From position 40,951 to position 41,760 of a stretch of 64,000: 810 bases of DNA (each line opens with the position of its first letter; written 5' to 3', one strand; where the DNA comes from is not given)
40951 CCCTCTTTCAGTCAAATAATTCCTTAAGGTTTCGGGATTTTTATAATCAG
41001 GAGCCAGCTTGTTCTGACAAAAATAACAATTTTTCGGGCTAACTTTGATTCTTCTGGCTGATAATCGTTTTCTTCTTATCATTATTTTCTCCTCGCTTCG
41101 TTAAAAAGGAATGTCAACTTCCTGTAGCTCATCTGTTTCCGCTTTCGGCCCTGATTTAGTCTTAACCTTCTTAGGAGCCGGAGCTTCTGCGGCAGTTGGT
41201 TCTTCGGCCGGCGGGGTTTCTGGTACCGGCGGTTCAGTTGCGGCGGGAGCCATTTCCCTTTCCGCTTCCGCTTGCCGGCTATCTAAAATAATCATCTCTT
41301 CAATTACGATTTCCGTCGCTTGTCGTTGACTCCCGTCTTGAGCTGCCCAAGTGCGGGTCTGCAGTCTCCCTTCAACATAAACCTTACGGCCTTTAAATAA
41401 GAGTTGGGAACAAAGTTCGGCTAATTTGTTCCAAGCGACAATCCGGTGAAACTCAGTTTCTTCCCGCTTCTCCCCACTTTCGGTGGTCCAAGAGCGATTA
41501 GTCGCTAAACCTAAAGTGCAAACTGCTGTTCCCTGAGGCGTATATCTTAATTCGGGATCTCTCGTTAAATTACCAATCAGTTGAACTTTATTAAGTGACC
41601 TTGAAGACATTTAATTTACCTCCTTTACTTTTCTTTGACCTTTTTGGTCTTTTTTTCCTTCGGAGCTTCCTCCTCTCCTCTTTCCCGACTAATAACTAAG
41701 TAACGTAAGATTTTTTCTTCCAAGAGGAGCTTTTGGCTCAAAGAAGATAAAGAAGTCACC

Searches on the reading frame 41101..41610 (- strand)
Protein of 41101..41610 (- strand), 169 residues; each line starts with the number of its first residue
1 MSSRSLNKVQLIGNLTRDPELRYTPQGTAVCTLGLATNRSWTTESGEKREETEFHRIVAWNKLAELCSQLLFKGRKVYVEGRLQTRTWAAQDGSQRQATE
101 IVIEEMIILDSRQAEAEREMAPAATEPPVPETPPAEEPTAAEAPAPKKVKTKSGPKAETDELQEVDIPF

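Call 46: search_protein_families(library=pfam, proteins=[window:41101-41610:-], max_evalue=0.01)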
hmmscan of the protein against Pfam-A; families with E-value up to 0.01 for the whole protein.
window:41101-41610:- (169 aa): 3 families
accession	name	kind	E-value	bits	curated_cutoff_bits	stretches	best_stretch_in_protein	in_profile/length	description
PF00436.31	SSB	-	2.2e-38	130.9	26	1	6-107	1-102/104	Single-strand binding protein family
PF22657.2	SSB_1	-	2.6e-06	28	27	1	7-86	1-78/91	Another single-strand binding protein family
PF12526.13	DUF3729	-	0.00066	21.6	25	1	79-159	11-90/115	Protein of unknown function (DUF3729)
